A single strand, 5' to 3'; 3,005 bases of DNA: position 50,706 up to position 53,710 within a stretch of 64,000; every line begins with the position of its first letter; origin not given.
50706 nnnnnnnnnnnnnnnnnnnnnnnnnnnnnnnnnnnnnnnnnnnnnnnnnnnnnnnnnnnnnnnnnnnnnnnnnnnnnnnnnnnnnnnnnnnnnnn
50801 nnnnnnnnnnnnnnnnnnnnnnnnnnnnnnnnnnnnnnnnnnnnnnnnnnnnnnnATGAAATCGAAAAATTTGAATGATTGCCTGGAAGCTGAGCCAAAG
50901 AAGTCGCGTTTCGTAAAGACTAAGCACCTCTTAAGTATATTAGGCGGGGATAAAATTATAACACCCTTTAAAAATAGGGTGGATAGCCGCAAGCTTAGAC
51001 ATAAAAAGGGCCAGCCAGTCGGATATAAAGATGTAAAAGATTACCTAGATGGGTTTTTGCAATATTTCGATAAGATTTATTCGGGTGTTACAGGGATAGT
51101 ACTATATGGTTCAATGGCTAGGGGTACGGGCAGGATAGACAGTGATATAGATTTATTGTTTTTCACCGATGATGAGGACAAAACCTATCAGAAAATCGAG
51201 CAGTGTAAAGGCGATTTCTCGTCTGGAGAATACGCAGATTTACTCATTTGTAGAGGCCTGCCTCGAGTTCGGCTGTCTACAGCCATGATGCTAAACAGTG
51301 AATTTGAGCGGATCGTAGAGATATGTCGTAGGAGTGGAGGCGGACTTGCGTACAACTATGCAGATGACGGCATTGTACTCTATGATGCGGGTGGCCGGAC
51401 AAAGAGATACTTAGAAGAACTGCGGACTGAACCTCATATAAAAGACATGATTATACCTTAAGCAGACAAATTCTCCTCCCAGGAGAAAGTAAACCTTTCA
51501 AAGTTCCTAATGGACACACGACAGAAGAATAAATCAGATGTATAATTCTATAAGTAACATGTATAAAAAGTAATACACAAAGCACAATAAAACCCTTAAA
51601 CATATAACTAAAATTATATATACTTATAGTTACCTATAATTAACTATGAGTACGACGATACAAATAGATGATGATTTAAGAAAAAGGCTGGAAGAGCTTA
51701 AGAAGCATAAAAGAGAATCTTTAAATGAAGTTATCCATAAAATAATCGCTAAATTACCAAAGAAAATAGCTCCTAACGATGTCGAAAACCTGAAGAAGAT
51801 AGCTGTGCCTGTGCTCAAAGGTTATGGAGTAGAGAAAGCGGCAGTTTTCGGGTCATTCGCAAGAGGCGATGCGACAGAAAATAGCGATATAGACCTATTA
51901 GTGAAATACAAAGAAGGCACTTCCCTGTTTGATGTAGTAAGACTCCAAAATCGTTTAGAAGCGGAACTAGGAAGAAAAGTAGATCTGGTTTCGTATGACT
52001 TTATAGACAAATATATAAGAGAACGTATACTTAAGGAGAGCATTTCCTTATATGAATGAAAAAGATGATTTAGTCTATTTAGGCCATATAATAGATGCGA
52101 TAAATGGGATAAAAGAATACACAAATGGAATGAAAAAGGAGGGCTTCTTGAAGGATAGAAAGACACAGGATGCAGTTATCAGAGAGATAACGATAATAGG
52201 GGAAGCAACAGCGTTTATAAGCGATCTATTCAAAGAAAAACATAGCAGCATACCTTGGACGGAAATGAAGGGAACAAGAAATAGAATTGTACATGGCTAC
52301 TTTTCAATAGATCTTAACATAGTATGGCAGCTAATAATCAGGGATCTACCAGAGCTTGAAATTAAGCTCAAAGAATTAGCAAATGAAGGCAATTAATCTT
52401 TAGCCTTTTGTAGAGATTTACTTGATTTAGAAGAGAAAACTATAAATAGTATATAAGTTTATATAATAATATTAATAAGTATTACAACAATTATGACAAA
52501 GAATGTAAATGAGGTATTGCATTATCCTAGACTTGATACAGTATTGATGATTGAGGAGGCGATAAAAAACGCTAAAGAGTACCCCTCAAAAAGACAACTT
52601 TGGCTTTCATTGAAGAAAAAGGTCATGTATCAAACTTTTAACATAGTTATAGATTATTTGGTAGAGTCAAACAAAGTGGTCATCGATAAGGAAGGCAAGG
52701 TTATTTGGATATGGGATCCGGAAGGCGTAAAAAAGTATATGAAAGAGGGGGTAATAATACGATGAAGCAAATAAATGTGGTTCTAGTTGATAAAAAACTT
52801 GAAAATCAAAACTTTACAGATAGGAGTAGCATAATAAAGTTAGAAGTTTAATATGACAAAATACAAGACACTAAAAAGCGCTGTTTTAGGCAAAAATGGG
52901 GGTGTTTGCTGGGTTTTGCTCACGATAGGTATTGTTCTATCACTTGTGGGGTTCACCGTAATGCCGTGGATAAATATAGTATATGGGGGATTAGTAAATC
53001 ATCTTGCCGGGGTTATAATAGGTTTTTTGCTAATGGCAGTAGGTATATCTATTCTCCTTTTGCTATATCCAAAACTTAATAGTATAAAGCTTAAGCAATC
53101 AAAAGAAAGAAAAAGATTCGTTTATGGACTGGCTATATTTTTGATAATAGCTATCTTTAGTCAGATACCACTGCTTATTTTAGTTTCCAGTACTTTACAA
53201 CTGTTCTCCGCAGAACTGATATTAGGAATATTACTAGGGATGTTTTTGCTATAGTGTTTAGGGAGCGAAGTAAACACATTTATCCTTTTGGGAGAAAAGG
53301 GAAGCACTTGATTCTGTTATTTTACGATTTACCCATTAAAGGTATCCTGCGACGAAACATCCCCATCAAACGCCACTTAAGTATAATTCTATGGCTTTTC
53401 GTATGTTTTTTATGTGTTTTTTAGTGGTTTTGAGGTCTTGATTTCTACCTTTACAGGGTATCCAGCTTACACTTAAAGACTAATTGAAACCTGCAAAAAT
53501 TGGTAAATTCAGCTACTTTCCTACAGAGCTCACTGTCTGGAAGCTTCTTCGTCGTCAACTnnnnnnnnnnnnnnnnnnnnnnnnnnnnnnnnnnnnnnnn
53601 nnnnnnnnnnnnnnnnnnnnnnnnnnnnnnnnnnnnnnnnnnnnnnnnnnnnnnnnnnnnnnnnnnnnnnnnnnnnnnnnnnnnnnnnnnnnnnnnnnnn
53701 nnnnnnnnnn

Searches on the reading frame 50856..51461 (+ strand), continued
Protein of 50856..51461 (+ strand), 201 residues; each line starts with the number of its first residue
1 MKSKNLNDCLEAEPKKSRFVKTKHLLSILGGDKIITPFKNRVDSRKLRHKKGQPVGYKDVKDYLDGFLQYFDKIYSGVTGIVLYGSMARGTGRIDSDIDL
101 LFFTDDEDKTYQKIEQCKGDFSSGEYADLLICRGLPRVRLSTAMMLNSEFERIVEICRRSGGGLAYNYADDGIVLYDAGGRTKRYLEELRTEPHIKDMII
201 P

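Call 74: search_protein_families(library=pfam, max_evalue=0.01, proteins=[L019:2620-3039:+, L018:2446-2829:+, L019:4308-4910:+, L011:6573-6803:+, L011:6800-7057:+, L011:7038-7232:+, L011:1438-1845:+])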
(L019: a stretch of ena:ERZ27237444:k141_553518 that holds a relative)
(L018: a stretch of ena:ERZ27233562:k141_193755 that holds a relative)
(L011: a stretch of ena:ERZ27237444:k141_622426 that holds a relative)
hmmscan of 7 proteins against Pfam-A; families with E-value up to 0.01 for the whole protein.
L019:2620-3039:+ (139 aa): 0 families

L018:2446-2829:+ (127 aa): 0 families

L019:4308-4910:+ (200 aa): 1 family
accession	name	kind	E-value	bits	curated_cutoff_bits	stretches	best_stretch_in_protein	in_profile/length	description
PF18765.7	Polbeta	-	0.00033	21.2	26.9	1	50-111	11-59/93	Polymerase beta, Nucleotidyltransferase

L011:6573-6803:+ (76 aa): 2 families
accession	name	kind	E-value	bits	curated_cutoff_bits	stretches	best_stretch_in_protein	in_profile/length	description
PF24434.1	DUF7557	-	3.1e-08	33.3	25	1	3-45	2-43/45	Family of unknown function (DUF7557)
PF02697.20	VAPB_antitox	-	0.0044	18.2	27.9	0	4-50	2-56/69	Putative antitoxin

L011:6800-7057:+ (85 aa): 2 families
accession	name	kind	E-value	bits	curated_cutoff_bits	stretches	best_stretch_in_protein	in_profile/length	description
PF05016.21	ParE_toxin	-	1e-08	36.1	23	1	5-82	1-89/89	ParE toxin of type II toxin-antitoxin system, parDE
PF15781.12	ParE-like_toxin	-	0.00039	20.8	28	1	7-84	3-85/87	ParE-like toxin of type II bacterial toxin-antitoxin system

L011:7038-7232:+ (64 aa): 0 families

L011:1438-1845:+ (135 aa): 2 families
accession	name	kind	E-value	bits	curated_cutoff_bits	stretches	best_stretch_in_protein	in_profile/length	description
PF05168.19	HEPN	-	5.3e-14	52.8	22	1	8-131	3-115/117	HEPN domain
PF12630.12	Pox_polyA_pol_N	-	0.0048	17.7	27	1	72-129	26-82/108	Poxvirus poly(A) polymerase N-terminal domain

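Call 101: search_protein_families(library=pfam, max_evalue=0.01, proteins=[L022:5983-6492:+, L022:7006-7383:-, L022:7509-7916:-, L022:8015-8344:-, L022:4434-5246:-, L023:213-782:+, L023:2975-3841:-, L017:4851-5261:+, L017:6017-6565:+, L021:368-1015:+])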
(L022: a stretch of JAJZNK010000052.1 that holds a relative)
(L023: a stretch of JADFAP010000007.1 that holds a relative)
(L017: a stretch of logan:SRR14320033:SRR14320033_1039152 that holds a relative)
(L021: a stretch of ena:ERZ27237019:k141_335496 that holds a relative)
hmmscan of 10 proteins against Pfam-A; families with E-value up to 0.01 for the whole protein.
L022:5983-6492:+ (169 aa): 3 families
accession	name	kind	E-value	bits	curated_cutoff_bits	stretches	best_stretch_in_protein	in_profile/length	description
PF18765.7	Polbeta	-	8.8e-10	39.1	26.9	1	51-147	11-91/93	Polymerase beta, Nucleotidyltransferase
PF01909.29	NTP_transf_2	-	1.4e-09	38.6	21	1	48-125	13-78/93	Nucleotidyltransferase domain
PF22600.2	MTPAP-like_central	-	0.0038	17.7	27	1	46-86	36-70/139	Poly(A) RNA polymerase, mitochondrial-like, central palm domain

L022:7006-7383:- (125 aa): 0 families

L022:7509-7916:- (135 aa): 0 families

L022:8015-8344:- (109 aa): 0 families

L022:4434-5246:- (270 aa): 3 families
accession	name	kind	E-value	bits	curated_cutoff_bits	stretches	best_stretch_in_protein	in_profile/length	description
PF24703.2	DUF7666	-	5.8e-09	36.8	27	1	42-112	19-93/95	Domain of unknown function (DUF7666)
PF21805.3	Imm5_like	-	2.7e-05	24.5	25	1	107-194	6-87/129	Imm-5 like putative immunity protein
PF14423.12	Imm5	-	3.4e-05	24.5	25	1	91-235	11-159/186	Immunity protein Imm5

L023:213-782:+ (189 aa): 1 family
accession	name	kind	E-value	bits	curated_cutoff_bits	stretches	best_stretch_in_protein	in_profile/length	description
PF18765.7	Polbeta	-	0.00018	22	26.9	1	37-96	4-57/93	Polymerase beta, Nucleotidyltransferase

L023:2975-3841:- (288 aa): 1 family
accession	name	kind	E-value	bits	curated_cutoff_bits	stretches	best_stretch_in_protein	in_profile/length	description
PF10110.14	GPDPase_memb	-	5.8e-05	22.4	29.6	1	178-281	165-269/321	Membrane domain of glycerophosphoryl diester phosphodiesterase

L017:4851-5261:+ (136 aa): 0 families

L017:6017-6565:+ (182 aa): 0 families

L021:368-1015:+ (215 aa): 0 families

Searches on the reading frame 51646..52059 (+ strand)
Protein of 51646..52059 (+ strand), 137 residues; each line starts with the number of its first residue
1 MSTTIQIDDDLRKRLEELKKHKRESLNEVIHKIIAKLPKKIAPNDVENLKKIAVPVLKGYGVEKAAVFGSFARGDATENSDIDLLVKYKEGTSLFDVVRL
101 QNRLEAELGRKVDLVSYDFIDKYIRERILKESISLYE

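Call 5: search_protein_families(library=pfam, max_evalue=1, proteins=[window:51646-52059:+])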
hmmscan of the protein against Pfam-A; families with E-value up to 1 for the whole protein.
window:51646-52059:+ (137 aa): 11 families
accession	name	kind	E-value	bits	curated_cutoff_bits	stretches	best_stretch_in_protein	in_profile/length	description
PF18765.7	Polbeta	-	1.8e-17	63.7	26.9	1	56-137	6-89/93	Polymerase beta, Nucleotidyltransferase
PF01909.29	NTP_transf_2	-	4e-15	56.4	21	1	59-133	11-91/93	Nucleotidyltransferase domain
PF24434.1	DUF7557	-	3e-08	33.4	25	1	3-33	2-31/45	Family of unknown function (DUF7557)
PF22600.2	MTPAP-like_central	-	3.8e-05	24.2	27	1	47-99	27-75/139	Poly(A) RNA polymerase, mitochondrial-like, central palm domain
PF02697.20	VAPB_antitox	-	0.00047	21.3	27.9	1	4-39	2-36/69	Putative antitoxin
PF10620.15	MdcG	-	0.023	15.1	26.5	1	77-113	49-84/121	Phosphoribosyl-dephospho-CoA transferase MdcG C-terminal domain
PF01402.27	RHH_1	-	0.029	14.7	20.5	1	3-30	2-29/39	Ribbon-helix-helix protein, copG family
PF14792.12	DNA_pol_B_palm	-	0.032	14.9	25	1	64-104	26-66/113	DNA polymerase beta palm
PF08965.17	Aca2_YdiL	-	0.11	13.1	23.8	1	3-37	39-73/118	Aca2/YdiL-like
PF20920.2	DAXX_hist_bd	-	0.11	12.8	27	1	7-32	56-81/84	Death domain-associated protein 6, histone binding domain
PF10759.14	BPA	-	0.14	12.1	29.5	1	18-56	44-82/161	Bacterial proteasome activator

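Call 6: search_protein_families(library=ncbifam, max_evalue=1, proteins=[window:51646-52059:+])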
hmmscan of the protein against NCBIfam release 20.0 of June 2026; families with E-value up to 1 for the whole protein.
window:51646-52059:+ (137 aa): 12 families
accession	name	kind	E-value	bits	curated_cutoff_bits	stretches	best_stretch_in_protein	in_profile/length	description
NF047752.1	MntA_antitoxin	equivalog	5.7e-15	55.1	60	1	62-136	7-81/106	type VII toxin-antitoxin system MntA family adenylyltransferase antitoxin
NF051895.1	anti_phage_HalB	equivalog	6.8e-05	22.6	190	1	66-86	3-23/211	anti-phage Hailong system nucleotidyltransferase HalB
NF001859.2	PRK00591.1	equivalog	0.017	14.2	400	1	10-69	64-123/347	peptide chain release factor 1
TIGR00019.1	prfA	equivalog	0.017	14.1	423.25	1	6-69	68-131/361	peptide chain release factor 1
NF001265.0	PRK00227.1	equivalog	0.032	12.4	799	1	66-93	31-58/693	[protein-PII] uridylyltransferase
NF010250.0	PRK13696.1-2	equivalog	0.039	14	118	1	1-37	1-35/75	hypothetical protein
NF010249.0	PRK13696.1-1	equivalog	0.047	13.9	90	1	1-37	2-37/72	hypothetical protein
TIGR01282.1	nifD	equivalog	0.047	12.4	653.55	1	6-125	302-418/466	nitrogenase molybdenum-iron protein alpha chain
NF033182.0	linco_LnuG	exception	0.069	12.8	525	1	65-103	24-63/267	lincosamide nucleotidyltransferase Lnu(G)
NF028535.0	ANT_4p_II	subfamily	0.17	11.1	350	1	68-86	25-43/251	ANT(4')-II family aminoglycoside nucleotidyltransferase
NF002332.0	PRK01293.1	equivalog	0.2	11.1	126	1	76-114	130-167/209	malonate decarboxylase holo-ACP synthase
NF050799.1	TA_anti_VapB_Sulfo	equivalog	0.23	12.1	60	1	4-48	3-47/69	type II toxin-antitoxin system VapB family antitoxin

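Call 9: search_protein_families(library=padloc, max_evalue=0.1, proteins=[window:51646-52059:+])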
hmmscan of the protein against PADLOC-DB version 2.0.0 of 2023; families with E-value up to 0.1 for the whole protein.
window:51646-52059:+ (137 aa): 10 families
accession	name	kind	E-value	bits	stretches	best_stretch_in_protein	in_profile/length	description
PDLC04904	PDC-S09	-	6.2e-28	95.1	1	46-135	9-98/104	-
PDLC04902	PDC-S09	-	6.8e-26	88.4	1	55-134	14-94/97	-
PDLC04906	PDC-S09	-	1.4e-22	77.9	1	49-133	11-96/98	-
PDLC04905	PDC-S09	-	1.1e-17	62.2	1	54-136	13-99/101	-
PDLC04368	PDC-M05A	-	1.2e-10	39.5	1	61-118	106-162/201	-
PDLC04903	PDC-S09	-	4.2e-09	34.7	1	62-113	26-77/108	-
PDLC04907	PDC-S09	-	9.2e-07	27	1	45-89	10-54/114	-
PDLC04369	PDC-M05A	-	1.1e-06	26.5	1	57-112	99-152/201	-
PDLC04372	PDC-M05A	-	2.7e-05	22.5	1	39-117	57-130/167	-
PDLC04778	PDC-M70A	-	0.00099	16.5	1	45-85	32-70/355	-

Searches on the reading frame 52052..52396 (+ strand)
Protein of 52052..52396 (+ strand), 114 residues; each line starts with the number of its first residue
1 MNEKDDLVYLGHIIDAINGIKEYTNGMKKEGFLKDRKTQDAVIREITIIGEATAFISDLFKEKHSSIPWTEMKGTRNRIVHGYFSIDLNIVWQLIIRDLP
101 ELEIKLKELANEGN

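Call 5: search_protein_families(library=pfam, max_evalue=1, proteins=[window:52052-52396:+])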
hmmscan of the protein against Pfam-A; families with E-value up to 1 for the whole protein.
window:52052-52396:+ (114 aa): 1 family
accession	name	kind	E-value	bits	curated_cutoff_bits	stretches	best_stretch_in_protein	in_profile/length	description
PF01934.22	HepT-like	-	1.8e-30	105.5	23.5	1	13-108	1-119/120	Ribonuclease HepT-like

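Call 6: search_protein_families(library=ncbifam, max_evalue=1, proteins=[window:52052-52396:+])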
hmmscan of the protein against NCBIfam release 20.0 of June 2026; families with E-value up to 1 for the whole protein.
window:52052-52396:+ (114 aa): 1 family
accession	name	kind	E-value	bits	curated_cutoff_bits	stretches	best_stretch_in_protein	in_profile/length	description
NF047751.1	HepT_toxin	equivalog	3.4e-13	49.5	60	2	66-103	81-118/120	type VII toxin-antitoxin system HepT family RNase toxin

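Call 9: search_protein_families(library=padloc, max_evalue=0.1, proteins=[window:52052-52396:+])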
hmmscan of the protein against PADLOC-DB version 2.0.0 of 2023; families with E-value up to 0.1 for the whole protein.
window:52052-52396:+ (114 aa): 0 families

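Call 52: list_cluster_members(proteins=[P0001, P0003, P0035, window:52052-52396:+, window:54138-54983:-])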
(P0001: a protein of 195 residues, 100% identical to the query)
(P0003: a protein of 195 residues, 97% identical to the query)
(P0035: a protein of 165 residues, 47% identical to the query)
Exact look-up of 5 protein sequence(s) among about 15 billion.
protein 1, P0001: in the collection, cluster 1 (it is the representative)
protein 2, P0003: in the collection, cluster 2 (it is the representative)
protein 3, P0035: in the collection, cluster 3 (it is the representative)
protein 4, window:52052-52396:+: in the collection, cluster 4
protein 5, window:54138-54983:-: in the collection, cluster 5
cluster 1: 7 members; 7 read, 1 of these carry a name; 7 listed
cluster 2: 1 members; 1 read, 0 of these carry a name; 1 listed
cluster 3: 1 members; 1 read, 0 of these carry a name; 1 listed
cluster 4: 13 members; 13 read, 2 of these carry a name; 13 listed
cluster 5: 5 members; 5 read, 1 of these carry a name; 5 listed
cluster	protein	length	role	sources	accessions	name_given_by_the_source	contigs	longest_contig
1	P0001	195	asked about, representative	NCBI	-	-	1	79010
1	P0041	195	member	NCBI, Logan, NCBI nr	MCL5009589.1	MAG: nucleotidyltransferase domain-containing protein [Candidatus Parvarchaeota archaeon] | nucleotidyltransferase domain-containing protein [Candidatus Parvarchaeota archaeon]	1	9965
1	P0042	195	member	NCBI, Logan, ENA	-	-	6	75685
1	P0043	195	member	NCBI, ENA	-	-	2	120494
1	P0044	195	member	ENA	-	-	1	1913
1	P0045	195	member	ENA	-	-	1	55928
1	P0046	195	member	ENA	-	-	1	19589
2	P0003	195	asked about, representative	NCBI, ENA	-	-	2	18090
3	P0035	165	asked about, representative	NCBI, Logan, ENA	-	-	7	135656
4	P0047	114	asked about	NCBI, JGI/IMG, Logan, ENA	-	uncharacterized protein with HEPN domain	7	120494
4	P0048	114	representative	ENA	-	-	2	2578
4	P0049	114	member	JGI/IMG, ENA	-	uncharacterized protein with HEPN domain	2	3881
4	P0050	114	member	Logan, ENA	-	-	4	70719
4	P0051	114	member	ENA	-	-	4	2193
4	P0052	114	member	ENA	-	-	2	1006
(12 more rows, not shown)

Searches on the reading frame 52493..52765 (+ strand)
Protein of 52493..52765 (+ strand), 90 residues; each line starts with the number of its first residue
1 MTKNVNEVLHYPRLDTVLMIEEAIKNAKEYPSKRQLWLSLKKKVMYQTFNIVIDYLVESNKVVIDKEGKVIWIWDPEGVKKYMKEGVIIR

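Call 5: search_protein_families(library=pfam, max_evalue=1, proteins=[window:52493-52765:+])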
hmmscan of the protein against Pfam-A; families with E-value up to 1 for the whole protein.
window:52493-52765:+ (90 aa): 2 families
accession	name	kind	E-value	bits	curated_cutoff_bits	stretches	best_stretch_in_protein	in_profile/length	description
PF19652.4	DUF6155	-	0.0095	16.2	27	1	23-75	98-149/170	Family of unknown function (DUF6155)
PF00240.29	ubiquitin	-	0.11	12.8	25.4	1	10-62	14-64/72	Ubiquitin family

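Call 6: search_protein_families(library=ncbifam, max_evalue=1, proteins=[window:52493-52765:+])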
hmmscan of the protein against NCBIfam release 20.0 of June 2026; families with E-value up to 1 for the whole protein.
window:52493-52765:+ (90 aa): 0 families

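Call 9: search_protein_families(library=padloc, max_evalue=0.1, proteins=[window:52493-52765:+])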
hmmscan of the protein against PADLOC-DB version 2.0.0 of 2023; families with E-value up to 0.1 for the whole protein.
window:52493-52765:+ (90 aa): 0 families

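Call 80: search_solved_structures(query=window:52493-52765:+, max_evalue=10)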
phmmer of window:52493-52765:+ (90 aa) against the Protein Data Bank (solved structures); distinct sequences matched with E-value up to 10: 0.

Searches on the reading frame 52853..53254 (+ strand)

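Call 5: search_protein_families(library=pfam, max_evalue=1, proteins=[window:52853-53254:+])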
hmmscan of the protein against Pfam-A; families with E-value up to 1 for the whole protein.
window:52853-53254:+ (133 aa): 2 families
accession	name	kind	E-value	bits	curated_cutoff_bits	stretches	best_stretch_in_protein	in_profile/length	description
PF15029.11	TMEM174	-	0.00025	21.2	27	1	21-87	31-97/233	Transmembrane protein 174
PF13994.11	PgaD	-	0.0067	16.9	27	1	44-87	61-107/148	PgaD-like protein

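Call 6: search_protein_families(library=ncbifam, max_evalue=1, proteins=[window:52853-53254:+])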
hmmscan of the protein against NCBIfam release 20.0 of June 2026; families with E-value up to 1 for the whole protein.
window:52853-53254:+ (133 aa): 3 families
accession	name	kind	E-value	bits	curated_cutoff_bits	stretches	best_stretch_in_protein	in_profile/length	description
TIGR03940.1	PGA_PgaD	equivalog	0.027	14.4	31.45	1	19-88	28-98/141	poly-beta-1,6-N-acetyl-D-glucosamine biosynthesis protein PgaD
NF042915.1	MAB_1171c_fam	subfamily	0.07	12.2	100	1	18-106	25-116/362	MAB_1171c family putative transporter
NF003958.0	PRK05454.2-1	equivalog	0.75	7.9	419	1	59-129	432-502/704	glucans biosynthesis glucosyltransferase MdoH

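Call 9: search_protein_families(library=padloc, max_evalue=0.1, proteins=[window:52853-53254:+])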
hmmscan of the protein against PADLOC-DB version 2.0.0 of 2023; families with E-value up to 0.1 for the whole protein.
window:52853-53254:+ (133 aa): 0 families

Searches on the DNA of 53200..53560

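Call 70: search_rna_families(source=window, start=53200, end=53560, threshold=evalue, max_evalue=1)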
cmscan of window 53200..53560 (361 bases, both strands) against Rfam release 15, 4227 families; matches with E-value up to 1: 0.
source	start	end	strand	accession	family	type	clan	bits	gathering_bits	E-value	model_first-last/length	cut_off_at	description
